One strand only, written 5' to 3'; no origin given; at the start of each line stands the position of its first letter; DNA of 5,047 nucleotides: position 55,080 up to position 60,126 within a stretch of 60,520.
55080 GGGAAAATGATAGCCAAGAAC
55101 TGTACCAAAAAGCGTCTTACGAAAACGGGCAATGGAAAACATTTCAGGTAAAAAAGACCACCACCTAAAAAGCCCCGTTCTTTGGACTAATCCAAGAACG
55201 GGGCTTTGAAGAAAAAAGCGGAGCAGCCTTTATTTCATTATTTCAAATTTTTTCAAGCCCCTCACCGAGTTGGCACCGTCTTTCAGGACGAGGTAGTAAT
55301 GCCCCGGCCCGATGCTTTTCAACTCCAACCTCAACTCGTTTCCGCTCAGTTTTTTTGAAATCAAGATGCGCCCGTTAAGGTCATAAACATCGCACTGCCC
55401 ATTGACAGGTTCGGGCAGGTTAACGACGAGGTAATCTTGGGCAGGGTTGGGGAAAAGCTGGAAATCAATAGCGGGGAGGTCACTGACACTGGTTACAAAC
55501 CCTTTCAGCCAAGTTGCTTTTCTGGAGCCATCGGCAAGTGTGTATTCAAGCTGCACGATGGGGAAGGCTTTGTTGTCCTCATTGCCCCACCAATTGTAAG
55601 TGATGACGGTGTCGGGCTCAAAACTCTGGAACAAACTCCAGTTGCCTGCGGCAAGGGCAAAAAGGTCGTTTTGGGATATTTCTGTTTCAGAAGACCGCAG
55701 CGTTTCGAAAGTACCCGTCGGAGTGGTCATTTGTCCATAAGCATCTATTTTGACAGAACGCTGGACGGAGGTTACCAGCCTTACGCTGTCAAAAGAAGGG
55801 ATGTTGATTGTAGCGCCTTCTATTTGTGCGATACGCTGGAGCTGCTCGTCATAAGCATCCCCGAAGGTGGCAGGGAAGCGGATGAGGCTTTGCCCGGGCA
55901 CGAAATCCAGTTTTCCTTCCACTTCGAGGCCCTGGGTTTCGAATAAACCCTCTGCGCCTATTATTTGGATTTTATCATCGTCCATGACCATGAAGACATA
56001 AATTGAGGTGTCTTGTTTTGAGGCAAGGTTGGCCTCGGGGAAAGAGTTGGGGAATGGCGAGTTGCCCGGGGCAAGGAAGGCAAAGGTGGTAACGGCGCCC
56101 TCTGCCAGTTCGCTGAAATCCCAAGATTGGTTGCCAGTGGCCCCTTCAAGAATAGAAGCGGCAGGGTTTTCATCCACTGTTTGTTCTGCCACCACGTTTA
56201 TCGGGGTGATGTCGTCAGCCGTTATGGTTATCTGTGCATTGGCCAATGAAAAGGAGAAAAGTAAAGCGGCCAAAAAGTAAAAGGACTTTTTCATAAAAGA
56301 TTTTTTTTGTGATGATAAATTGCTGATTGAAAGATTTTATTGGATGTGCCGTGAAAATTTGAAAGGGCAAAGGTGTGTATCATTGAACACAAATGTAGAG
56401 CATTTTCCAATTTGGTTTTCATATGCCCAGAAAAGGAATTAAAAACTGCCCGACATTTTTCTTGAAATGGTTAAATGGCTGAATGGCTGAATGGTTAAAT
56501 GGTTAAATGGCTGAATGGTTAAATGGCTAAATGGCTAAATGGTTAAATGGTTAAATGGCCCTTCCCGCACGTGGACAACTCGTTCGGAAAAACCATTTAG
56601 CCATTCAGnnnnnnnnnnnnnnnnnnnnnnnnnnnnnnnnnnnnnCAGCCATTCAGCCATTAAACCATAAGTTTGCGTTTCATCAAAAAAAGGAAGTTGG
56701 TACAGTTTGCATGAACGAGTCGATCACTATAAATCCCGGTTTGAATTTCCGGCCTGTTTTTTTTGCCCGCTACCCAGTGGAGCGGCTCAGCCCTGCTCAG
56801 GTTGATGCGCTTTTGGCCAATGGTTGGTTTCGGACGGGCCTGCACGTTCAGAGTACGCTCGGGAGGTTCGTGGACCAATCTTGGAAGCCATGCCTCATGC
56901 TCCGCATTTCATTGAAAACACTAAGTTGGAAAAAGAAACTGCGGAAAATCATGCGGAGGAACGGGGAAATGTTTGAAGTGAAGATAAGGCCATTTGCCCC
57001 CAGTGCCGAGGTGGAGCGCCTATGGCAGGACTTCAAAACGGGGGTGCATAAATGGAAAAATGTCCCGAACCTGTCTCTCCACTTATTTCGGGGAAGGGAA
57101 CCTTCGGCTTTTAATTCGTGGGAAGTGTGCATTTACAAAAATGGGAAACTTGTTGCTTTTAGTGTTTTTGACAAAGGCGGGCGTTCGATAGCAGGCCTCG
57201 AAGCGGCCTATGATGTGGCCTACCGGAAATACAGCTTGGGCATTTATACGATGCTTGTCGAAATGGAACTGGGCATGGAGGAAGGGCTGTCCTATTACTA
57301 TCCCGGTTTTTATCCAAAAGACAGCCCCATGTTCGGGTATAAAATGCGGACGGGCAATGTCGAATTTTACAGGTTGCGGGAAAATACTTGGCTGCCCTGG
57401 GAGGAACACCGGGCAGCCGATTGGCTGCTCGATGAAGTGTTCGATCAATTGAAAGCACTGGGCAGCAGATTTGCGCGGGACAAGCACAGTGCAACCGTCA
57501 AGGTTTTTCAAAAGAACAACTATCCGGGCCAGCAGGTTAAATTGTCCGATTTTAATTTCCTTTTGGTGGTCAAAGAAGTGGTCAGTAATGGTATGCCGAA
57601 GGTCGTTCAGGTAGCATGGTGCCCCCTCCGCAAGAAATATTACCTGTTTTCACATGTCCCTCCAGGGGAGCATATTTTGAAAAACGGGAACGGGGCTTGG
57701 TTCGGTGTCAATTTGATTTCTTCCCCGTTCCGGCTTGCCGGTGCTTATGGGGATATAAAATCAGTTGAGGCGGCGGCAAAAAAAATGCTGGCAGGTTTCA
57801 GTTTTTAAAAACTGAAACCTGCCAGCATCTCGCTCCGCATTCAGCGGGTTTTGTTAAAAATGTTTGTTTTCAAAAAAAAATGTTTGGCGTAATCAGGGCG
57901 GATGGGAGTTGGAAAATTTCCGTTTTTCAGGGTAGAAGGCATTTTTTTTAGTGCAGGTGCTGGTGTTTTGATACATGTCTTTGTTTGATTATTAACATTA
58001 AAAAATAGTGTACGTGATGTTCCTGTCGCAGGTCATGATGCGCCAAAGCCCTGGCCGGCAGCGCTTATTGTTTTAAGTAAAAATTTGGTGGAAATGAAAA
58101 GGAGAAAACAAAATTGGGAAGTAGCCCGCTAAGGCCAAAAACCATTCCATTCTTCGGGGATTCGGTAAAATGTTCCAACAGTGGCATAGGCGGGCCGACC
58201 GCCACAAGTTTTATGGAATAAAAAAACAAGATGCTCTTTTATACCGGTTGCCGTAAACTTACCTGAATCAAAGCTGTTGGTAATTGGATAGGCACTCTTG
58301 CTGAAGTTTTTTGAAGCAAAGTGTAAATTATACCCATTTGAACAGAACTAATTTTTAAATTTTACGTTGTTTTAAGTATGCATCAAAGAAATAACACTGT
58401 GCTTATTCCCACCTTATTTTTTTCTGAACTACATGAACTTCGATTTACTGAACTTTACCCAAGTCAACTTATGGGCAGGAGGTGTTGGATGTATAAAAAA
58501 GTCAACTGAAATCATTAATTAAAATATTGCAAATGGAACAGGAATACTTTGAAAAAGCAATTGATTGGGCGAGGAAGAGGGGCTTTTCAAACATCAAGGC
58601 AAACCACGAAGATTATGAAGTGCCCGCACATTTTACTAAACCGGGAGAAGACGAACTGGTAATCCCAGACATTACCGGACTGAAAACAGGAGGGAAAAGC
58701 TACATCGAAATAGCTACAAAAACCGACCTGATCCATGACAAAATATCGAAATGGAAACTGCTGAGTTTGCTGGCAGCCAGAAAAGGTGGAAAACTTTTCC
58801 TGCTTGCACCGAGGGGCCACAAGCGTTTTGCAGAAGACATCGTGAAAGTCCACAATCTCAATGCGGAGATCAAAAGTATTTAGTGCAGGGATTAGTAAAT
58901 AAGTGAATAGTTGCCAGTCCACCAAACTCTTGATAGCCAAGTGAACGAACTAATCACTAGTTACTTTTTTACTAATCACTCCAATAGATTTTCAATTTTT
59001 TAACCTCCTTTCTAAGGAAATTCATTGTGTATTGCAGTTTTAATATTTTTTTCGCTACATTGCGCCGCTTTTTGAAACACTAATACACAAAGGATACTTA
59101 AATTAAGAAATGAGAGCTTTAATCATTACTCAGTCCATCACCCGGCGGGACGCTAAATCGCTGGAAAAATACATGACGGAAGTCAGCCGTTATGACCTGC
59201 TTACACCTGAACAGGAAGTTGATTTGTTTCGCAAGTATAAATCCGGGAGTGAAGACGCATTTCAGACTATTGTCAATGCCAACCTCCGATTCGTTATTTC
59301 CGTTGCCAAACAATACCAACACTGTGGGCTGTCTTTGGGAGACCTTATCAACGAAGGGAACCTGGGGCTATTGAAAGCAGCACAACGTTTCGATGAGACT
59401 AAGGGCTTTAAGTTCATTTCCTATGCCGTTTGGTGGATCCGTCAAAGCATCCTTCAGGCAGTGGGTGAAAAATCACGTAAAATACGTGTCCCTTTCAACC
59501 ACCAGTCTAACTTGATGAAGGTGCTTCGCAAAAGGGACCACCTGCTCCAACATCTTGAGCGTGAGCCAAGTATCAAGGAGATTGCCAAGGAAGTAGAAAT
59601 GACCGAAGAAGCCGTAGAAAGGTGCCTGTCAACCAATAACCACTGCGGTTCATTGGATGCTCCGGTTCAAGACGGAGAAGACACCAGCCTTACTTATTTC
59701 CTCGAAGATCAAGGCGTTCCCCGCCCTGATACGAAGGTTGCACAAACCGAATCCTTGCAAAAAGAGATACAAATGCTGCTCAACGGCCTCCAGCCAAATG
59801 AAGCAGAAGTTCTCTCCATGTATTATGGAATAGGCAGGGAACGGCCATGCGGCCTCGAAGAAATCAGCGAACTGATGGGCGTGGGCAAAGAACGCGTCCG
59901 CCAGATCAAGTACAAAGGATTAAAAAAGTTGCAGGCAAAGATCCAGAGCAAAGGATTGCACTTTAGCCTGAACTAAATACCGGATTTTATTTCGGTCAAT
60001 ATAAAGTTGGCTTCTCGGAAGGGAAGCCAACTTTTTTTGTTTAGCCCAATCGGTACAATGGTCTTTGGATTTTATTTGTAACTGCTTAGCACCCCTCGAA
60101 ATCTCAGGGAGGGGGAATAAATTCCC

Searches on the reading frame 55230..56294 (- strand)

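Call 11: search_protein_families(library=pfam, proteins=[window:55230-56294:-])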
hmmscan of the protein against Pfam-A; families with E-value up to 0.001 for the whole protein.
window:55230-56294:- (354 aa): 1 family
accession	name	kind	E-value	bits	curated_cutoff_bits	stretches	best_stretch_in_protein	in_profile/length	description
PF18962.6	Por_Secre_tail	-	1e-08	35.8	27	1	280-345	1-70/75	Secretion system C-terminal sorting domain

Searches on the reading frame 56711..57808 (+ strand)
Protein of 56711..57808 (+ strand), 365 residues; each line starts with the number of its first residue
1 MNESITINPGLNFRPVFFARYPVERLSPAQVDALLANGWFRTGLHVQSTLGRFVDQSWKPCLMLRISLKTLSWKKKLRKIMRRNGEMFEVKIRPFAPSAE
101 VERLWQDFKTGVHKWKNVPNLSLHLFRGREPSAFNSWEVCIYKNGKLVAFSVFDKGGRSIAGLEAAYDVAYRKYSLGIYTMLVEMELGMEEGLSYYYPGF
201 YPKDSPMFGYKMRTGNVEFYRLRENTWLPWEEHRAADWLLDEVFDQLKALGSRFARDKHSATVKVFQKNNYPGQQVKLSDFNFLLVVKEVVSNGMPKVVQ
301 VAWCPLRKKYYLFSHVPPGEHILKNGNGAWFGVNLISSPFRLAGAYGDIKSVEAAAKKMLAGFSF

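Call 11: search_protein_families(library=pfam, proteins=[window:56711-57808:+])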
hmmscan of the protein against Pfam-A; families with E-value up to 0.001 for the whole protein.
window:56711-57808:+ (365 aa): 2 families
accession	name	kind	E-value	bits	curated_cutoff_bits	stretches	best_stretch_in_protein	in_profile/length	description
PF04377.21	ATE_C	-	5.4e-15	56.5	25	1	104-215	5-116/122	Arginine-tRNA-protein transferase, C terminus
PF13480.13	Acetyltransf_6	-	5.5e-05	23.8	22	1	73-197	3-133/143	Acetyltransferase (GNAT) domain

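Call 58: find_homologous_proteins(query=window:56711-57808:+, max_evalue=1e-20)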
Query window:56711-57808:+ (365 aa): 31 proteins with E <= 1e-20 among 3177 candidates.
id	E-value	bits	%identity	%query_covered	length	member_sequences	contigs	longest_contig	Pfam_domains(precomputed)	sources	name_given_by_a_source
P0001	1.9e-251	852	100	100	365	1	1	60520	PF04377.22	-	-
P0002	5.0e-118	412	53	93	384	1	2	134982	PF04377.22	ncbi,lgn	-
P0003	1.5e-115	404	51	95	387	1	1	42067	PF04377.22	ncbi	-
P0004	1.2e-111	391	48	99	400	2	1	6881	PF04377.22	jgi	jgi:arginine-tRNA-protein transferase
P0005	1.1e-109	385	48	100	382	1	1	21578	PF04377.22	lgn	-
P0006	6.1e-99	350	48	87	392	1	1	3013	PF04377.22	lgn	-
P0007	2.5e-98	348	46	90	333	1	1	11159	PF04377.22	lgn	-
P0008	8.5e-98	346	46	96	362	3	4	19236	PF04377.22,PF13480.14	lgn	-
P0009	3.5e-97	344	45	99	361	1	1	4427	PF04377.22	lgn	-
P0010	5.2e-94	333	48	88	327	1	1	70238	PF04377.22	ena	-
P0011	1.3e-93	332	46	96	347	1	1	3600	PF04377.22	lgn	-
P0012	1.7e-92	328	46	97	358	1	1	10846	PF04377.22,PF13480.14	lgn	-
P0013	2.4e-90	321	46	82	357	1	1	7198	PF04377.22,PF13480.14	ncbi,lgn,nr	ncbi:MAG: GNAT family N-acetyltransferase [Saprospiraceae bacterium]|nr:MAG: GNAT family N-acetyltra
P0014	2.8e-90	321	47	84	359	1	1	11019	PF04377.22,PF13480.14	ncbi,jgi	jgi:arginyl-tRNA--protein-N-Asp/Glu arginylyltransferase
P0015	1.6e-89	319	42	96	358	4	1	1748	PF04377.22,PF13480.14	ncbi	-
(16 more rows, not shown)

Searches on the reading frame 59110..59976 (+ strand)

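Call 11: search_protein_families(library=pfam, proteins=[window:59110-59976:+])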
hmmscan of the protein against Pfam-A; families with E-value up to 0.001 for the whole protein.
window:59110-59976:+ (288 aa): 5 families
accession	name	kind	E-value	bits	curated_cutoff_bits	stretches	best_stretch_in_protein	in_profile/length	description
PF04539.22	Sigma70_r3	-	2e-18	66.7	25.3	1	135-207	3-75/78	Sigma-70 region 3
PF04542.20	Sigma70_r2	-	5.6e-18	64.9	24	1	55-123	2-70/71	Sigma-70 region 2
PF04545.22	Sigma70_r4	-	1.2e-14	54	24.1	1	223-275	1-49/50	Sigma-70, region 4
PF00140.25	Sigma70_r1_2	-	5.2e-06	26.8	22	1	17-39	2-24/34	Sigma-70 factor, region 1.2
PF08281.18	Sigma70_r4_2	-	2.4e-05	24.3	25.7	0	218-274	2-54/54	Sigma-70, region 4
